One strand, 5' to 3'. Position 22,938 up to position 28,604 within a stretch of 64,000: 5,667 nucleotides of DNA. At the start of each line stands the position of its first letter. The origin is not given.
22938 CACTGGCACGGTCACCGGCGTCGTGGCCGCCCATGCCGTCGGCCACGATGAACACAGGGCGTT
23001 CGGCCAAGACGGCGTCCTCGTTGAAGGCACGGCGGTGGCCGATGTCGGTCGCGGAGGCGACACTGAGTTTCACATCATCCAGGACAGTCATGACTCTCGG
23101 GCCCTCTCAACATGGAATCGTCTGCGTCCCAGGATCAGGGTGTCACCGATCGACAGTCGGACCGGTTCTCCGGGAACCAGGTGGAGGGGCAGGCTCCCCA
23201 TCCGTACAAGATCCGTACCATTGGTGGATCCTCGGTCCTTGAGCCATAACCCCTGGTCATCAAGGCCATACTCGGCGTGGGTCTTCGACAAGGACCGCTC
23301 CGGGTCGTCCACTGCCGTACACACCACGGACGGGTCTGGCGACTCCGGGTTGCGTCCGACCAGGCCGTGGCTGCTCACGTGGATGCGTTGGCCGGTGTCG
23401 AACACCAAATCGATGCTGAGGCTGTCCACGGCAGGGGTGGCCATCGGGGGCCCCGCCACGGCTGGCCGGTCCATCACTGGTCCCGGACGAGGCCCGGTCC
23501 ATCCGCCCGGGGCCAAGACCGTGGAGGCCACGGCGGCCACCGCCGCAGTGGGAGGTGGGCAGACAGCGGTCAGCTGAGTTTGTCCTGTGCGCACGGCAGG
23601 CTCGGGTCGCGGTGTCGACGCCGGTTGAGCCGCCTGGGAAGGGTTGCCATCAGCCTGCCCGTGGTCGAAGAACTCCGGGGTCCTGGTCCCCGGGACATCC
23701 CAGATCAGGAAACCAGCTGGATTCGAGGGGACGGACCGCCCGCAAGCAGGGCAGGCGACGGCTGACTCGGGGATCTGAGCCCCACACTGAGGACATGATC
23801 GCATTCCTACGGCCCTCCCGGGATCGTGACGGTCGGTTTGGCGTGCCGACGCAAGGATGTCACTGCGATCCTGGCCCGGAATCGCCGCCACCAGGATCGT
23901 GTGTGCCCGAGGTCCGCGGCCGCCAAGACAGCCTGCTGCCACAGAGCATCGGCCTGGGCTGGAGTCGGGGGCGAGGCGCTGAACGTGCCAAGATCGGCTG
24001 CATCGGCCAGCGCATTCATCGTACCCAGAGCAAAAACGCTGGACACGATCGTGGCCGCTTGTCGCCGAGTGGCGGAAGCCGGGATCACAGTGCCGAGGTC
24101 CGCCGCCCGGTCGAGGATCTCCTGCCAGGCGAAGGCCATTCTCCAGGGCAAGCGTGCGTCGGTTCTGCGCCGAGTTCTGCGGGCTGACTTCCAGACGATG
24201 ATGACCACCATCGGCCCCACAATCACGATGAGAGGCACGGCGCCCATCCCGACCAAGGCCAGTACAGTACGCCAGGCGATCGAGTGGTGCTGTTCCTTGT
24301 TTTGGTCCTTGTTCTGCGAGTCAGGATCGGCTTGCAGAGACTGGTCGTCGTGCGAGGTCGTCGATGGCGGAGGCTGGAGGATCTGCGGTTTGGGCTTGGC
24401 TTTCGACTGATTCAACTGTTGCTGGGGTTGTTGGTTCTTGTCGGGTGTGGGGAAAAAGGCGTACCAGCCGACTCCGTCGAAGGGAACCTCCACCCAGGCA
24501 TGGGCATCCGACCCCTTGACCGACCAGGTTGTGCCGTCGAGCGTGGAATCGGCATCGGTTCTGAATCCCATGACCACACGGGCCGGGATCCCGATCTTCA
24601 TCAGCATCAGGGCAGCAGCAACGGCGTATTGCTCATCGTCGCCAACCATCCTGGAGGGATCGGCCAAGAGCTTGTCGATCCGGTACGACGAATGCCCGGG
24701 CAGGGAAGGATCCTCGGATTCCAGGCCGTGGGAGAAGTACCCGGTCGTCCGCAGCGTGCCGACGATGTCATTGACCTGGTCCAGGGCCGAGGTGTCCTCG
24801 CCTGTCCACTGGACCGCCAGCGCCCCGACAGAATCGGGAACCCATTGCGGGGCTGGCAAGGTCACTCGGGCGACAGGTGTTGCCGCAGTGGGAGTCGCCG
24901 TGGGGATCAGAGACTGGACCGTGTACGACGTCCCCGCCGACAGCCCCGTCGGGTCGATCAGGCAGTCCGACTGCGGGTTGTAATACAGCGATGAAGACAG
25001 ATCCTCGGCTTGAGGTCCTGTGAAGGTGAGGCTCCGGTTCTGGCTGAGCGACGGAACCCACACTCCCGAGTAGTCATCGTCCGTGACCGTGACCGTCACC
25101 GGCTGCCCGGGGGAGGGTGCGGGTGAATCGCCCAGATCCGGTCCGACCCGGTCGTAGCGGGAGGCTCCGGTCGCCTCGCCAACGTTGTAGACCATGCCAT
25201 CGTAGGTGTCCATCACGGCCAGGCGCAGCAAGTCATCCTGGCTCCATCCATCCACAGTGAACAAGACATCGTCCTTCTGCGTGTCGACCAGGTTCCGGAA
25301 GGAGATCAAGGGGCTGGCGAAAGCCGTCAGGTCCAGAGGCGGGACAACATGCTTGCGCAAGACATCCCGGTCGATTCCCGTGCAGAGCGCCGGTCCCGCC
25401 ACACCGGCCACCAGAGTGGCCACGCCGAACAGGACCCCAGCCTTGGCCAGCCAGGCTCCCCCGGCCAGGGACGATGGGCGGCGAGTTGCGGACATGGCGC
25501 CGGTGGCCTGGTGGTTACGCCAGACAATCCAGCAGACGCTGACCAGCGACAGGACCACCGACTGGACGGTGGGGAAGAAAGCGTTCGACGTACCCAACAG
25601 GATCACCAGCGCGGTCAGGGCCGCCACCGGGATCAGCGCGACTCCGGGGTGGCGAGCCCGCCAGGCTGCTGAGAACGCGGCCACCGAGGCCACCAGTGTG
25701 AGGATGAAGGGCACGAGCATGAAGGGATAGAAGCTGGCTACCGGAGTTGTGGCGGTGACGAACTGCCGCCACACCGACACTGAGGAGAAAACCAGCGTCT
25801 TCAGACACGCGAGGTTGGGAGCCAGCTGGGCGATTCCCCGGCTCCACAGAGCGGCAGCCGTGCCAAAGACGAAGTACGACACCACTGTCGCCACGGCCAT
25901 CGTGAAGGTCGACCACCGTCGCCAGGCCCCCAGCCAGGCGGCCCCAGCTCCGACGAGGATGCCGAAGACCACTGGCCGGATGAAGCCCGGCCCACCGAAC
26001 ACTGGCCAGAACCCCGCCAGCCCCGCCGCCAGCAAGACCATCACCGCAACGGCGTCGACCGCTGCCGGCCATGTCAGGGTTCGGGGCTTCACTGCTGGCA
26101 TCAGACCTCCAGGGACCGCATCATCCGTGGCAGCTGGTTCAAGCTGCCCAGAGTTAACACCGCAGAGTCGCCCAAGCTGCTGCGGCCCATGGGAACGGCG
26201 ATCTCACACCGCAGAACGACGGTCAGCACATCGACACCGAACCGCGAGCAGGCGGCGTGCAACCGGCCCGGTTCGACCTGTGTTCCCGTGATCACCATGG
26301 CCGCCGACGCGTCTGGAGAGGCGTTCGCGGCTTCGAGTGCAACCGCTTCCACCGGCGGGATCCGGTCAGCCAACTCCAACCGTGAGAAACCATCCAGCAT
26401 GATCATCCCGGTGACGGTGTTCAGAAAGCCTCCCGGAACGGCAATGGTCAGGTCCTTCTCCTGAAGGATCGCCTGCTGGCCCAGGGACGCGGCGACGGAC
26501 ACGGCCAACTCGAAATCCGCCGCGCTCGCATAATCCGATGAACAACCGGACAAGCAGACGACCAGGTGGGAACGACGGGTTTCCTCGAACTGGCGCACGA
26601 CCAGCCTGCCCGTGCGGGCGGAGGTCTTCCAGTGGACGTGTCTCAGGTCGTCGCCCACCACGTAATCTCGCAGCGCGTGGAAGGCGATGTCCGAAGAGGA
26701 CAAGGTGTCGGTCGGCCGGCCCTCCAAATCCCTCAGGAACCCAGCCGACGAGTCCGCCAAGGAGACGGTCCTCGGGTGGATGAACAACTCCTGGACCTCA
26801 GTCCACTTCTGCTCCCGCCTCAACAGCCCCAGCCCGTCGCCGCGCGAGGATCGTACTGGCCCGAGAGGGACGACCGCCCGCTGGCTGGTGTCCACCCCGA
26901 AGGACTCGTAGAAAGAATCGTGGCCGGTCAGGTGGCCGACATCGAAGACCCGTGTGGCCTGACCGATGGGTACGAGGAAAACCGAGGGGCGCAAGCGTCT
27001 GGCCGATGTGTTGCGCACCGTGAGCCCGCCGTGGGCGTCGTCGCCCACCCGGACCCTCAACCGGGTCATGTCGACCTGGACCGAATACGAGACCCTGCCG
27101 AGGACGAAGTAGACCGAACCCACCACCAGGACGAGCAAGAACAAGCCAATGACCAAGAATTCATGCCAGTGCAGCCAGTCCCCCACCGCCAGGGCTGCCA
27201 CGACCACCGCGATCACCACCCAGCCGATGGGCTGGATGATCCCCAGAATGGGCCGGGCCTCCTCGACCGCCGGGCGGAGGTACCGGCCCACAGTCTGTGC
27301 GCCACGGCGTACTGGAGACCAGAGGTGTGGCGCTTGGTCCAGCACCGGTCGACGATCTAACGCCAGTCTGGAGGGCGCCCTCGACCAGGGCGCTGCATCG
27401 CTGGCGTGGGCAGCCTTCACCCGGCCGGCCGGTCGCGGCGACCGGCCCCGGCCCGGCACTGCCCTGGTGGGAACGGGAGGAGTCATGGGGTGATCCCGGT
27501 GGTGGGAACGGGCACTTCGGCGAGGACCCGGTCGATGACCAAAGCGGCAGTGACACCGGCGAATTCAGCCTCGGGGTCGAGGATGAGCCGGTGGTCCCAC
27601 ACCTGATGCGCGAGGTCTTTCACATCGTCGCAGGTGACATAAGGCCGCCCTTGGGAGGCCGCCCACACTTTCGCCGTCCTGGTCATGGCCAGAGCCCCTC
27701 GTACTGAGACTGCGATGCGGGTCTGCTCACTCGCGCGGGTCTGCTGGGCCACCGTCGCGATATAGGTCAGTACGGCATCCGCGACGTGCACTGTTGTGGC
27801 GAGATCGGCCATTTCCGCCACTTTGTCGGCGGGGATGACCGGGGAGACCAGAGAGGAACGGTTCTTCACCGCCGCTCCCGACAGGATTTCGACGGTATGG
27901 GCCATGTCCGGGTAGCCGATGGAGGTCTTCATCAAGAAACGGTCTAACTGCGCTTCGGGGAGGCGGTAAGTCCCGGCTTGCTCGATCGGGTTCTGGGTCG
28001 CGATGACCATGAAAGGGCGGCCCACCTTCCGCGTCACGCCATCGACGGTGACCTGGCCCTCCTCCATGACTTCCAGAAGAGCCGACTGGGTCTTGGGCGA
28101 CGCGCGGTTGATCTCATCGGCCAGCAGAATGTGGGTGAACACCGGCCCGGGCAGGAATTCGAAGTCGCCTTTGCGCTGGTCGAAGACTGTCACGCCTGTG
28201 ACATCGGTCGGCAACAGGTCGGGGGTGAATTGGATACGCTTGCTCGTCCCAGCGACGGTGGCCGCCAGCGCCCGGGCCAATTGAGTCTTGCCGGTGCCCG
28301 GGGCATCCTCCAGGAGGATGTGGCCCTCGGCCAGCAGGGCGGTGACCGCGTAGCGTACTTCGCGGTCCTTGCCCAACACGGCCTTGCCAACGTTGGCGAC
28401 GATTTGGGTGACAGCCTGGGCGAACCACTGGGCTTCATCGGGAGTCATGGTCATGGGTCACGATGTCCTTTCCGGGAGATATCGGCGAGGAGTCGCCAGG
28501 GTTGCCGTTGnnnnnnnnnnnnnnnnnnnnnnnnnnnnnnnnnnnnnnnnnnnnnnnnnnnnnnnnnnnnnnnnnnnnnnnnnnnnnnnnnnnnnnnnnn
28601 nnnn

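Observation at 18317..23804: Kinase/PP2C/multi-FHA module abutting the T7SS ATPase: a possible threonine-phosphorylation gate for type VII secretion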

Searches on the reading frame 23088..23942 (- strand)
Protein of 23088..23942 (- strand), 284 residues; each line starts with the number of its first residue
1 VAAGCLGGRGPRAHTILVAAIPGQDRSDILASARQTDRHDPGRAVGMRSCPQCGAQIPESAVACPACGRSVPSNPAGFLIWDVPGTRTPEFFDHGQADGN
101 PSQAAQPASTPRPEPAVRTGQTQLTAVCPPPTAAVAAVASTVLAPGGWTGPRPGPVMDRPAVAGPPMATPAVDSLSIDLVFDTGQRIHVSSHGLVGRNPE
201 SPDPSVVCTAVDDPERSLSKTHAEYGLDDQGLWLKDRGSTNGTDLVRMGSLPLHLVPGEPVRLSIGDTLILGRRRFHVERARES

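Call 4: search_protein_families(library=pfam, proteins=[window:23088-23942:-], max_evalue=0.01)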
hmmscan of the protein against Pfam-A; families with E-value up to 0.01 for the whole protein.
window:23088-23942:- (284 aa): 7 families
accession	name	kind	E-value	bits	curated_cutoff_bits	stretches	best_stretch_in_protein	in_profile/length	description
PF13240.11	Zn_Ribbon_1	-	7.5e-07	29.2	25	1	50-70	2-22/23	zinc-ribbon domain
PF00498.31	FHA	-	6.8e-06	26.9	20.7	1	195-272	3-67/67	FHA domain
PF10571.15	UPF0547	-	4.5e-05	23.9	29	1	48-68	1-21/26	Uncharacterised protein family UPF0547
PF12773.13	DZR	-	7.5e-05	23.3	27.3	1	50-72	1-23/45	Double zinc ribbon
PF13248.11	Zn_ribbon_3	-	9.2e-05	22.2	27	1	47-68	2-23/26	zinc-ribbon domain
PF18439.7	zf_UBZ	-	0.0045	17.1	25.6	0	49-62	4-17/32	Ubiquitin-Binding Zinc Finger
PF24460.1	DUF7575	-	0.0063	16.3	28.5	0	60-71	2-13/28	Domain of unknown function (DUF7575)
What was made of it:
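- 23088..23804 (-): Zinc ribbon-disordered region-FHA protein, 238 aa. A second canonical phosphothreonine reader or substrate. Pfam Zn_Ribbon_1 and FHA (call 4).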

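Call 75: search_protein_families(library=ncbifam, proteins=[window:23088-23804:-], max_evalue=0.001)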
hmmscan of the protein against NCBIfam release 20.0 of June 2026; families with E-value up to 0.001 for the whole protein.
window:23088-23804:- (238 aa): 1 family
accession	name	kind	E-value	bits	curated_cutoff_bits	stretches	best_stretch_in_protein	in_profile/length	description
TIGR03354.1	VI_FHA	hypoth_equivalog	2.6e-06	27.5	120.25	1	165-232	38-101/420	type VI secretion system-associated FHA domain protein TagH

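Call 99: search_protein_families(library=padloc, proteins=[window:23088-23804:-], max_evalue=0.001)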
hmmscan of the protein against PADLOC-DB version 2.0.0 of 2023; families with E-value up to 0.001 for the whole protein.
window:23088-23804:- (238 aa): 0 families

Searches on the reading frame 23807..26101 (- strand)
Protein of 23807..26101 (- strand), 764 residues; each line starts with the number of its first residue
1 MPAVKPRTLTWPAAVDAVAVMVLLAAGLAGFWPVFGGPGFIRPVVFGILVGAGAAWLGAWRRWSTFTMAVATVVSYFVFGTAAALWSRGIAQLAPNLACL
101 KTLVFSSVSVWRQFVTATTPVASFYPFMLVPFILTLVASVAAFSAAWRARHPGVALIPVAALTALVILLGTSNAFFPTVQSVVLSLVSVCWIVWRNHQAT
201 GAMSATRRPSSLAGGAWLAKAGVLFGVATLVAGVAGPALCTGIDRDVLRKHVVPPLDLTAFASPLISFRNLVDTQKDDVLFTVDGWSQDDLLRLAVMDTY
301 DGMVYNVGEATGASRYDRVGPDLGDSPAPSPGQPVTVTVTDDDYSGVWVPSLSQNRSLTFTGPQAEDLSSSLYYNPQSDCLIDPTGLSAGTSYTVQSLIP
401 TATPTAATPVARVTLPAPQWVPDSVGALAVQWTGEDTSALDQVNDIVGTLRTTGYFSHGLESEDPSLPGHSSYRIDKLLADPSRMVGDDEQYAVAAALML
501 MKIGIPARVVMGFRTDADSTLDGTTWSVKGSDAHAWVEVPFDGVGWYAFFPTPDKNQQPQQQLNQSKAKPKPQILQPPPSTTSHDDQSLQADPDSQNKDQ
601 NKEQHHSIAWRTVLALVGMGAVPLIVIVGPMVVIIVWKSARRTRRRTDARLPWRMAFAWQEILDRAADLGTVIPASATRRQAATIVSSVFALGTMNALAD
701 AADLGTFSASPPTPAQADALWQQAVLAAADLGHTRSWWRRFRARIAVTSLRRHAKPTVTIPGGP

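Call 4: search_protein_families(library=pfam, proteins=[window:23807-26101:-], max_evalue=0.01)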
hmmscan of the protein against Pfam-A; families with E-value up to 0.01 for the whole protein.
window:23807-26101:- (764 aa): 2 families
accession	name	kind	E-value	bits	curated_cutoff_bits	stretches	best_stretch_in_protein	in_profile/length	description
PF11992.13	TgpA_N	-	4.4e-19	69.1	30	1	23-403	2-332/333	TgpA N-terminal domain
PF01841.26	Transglut_core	-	6.5e-15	55.8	23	1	428-549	3-106/108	Transglutaminase-like superfamily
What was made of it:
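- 23807..26101 (-): Polytopic membrane transglutaminase-like protein (EsrD-like). Pfam TgpA_N 4.4e-19 and Transglut_core 6.5e-15 (call 4).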

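Call 75: search_protein_families(library=ncbifam, proteins=[window:23807-26101:-], max_evalue=0.001)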
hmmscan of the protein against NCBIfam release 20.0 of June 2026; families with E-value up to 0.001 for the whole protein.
window:23807-26101:- (764 aa): 0 families

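Call 99: search_protein_families(library=padloc, proteins=[window:23807-26101:-], max_evalue=0.001)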
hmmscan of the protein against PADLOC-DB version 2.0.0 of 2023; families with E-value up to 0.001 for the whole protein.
window:23807-26101:- (764 aa): 0 families

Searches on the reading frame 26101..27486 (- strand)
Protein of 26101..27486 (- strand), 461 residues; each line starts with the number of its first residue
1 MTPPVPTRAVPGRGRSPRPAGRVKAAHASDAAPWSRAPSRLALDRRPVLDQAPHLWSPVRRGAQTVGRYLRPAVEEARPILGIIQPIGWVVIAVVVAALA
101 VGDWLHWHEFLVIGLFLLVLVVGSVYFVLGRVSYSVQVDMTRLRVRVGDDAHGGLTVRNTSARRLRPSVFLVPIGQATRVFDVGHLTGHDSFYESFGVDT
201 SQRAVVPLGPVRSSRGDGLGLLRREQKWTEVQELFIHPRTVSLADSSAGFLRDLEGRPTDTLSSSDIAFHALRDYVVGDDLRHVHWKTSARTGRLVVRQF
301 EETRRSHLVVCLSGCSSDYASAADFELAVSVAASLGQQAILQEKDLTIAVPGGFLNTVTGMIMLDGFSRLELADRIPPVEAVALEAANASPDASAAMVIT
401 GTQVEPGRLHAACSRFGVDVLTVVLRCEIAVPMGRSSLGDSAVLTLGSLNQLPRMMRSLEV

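Call 4: search_protein_families(library=pfam, proteins=[window:26101-27486:-], max_evalue=0.01)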
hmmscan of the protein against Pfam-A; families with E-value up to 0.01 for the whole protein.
window:26101-27486:- (461 aa): 1 family
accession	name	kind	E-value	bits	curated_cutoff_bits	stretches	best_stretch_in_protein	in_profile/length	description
PF01882.25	DUF58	-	5e-11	42.7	23.4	1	272-344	2-77/216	Protein of unknown function DUF58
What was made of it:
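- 26101..27486 (-): DUF58 (vWA-like) protein with 2 TM segments. Pfam DUF58 5e-11 (call 4).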

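Call 75: search_protein_families(library=ncbifam, proteins=[window:26101-27486:-], max_evalue=0.001)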
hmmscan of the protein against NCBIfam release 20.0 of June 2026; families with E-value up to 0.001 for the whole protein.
window:26101-27486:- (461 aa): 0 families

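Call 99: search_protein_families(library=padloc, proteins=[window:26101-27486:-], max_evalue=0.001)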
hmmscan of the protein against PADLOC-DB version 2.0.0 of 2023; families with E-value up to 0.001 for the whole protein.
window:26101-27486:- (461 aa): 0 families

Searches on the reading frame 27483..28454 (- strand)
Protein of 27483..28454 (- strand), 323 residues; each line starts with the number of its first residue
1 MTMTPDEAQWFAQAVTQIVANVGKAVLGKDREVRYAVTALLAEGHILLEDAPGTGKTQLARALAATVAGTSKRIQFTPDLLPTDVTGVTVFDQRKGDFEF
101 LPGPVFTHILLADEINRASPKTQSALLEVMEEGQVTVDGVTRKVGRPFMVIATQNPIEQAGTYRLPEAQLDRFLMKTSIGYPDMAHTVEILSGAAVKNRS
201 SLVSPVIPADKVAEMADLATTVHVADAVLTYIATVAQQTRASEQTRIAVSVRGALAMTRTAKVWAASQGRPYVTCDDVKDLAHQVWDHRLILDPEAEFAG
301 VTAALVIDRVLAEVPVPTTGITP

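Call 4: search_protein_families(library=pfam, proteins=[window:27483-28454:-], max_evalue=0.01)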
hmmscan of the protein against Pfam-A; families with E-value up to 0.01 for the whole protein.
window:27483-28454:- (323 aa): 11 families
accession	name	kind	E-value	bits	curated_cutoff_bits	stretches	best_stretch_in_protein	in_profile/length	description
PF07726.17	AAA_3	-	8.3e-62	207.3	27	1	45-175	1-131/131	ATPase family associated with various cellular activities (AAA)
PF17863.7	AAA_lid_2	-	1.3e-18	66.9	22.7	1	238-308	2-72/74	AAA lid domain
PF07728.20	AAA_5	-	2.2e-14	54.1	22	1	45-173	1-139/139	AAA domain (dynein-related subfamily)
PF20030.5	bpMoxR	-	9.1e-09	35.1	27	1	15-215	3-203/205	MoxR domain in the MoxR-vWA-beta-propeller ternary systems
PF00493.29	MCM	-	5.4e-06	26.1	23.3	1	38-163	52-178/224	MCM P-loop domain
PF00158.32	Sigma54_activat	-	6e-06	26.5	20.2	1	41-155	20-142/168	Sigma-54 interaction domain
PF00004.35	AAA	-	6.8e-06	27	21.2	1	48-175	3-125/131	ATPase family associated with various cellular activities (AAA)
PF07724.20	AAA_2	-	8.8e-06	26.3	27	1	108-137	77-106/166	AAA domain (Cdc48 subfamily)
PF01078.27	Mg_chelatase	-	1.2e-05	25.3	20.3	0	26-69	5-48/207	Magnesium chelatase, subunit ChlI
PF05496.18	RuvB_N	-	0.0007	19.8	27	1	43-136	33-114/159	Holliday junction DNA helicase RuvB P-loop domain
PF20720.3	nSTAND3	-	0.0015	18.7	27.2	1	32-69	6-43/155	Novel STAND NTPase 3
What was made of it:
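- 27483..28454 (-): MoxR-family AAA+ ATPase. Also bpMoxR ('MoxR-vWA-beta-propeller ternary systems') at 35 bits, above its cut-off (call 4).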

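Call 75: search_protein_families(library=ncbifam, proteins=[window:27483-28454:-], max_evalue=0.001)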
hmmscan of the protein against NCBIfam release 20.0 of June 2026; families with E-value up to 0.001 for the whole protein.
window:27483-28454:- (323 aa): 12 families
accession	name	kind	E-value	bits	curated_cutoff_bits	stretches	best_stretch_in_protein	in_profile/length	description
TIGR02442.1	Cob-chelat-sub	hypoth_equivalog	8.3e-13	47.6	779.45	1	108-294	129-314/641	putative cobaltochelatase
TIGR02031.1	BchD-ChlD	equivalog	9.3e-13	47.7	499.55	1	52-296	25-277/608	magnesium chelatase ATPase subunit D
TIGR02640.1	gas_vesic_GvpN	equivalog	1.8e-11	44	266.8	1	110-195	109-198/262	gas vesicle protein GvpN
NF047784.1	MadB_ATPase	equivalog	2.8e-09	36.6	475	1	109-233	141-260/298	MadB family AAA-type ATPase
TIGR02030.1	BchI-ChlI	equivalog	2.5e-08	33.5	466.95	1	109-314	134-335/337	magnesium chelatase ATPase subunit I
NF009883.0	PRK13341.1-4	equivalog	3.5e-06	25.2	668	1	24-143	37-149/729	AAA family ATPase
NF009943.0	PRK13406.1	equivalog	8.1e-06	24.6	571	1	115-296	102-261/585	magnesium chelatase subunit D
NF001679.0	PRK00440.1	equivalog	6.4e-05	22.2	303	1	45-132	41-129/322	replication factor C small subunit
TIGR00764.1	lon_rel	equivalog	8.5e-05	21.3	516.6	0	25-66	19-60/608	ATP-dependent protease LonB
TIGR00635.1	ruvB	equivalog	0.0001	21.5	299.05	1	44-137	31-112/305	Holliday junction branch migration DNA helicase RuvB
TIGR01243.1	CDC48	subfamily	0.0004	18.8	802.65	1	46-223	215-384/733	CDC48 family AAA ATPase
NF000868.0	PRK00080.1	equivalog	0.00059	18.8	282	0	44-137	52-133/330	Holliday junction branch migration DNA helicase RuvB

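Call 99: search_protein_families(library=padloc, proteins=[window:27483-28454:-], max_evalue=0.001)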
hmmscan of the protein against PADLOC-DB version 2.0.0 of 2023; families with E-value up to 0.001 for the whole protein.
window:27483-28454:- (323 aa): 2 families
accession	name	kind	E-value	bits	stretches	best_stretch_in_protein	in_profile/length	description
PDLC00915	TRIP13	-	4.5e-06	24.3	1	34-74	56-94/302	TRIP13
PDLC04140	mad8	-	4.5e-05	21.1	1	25-95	4-67/314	mads_8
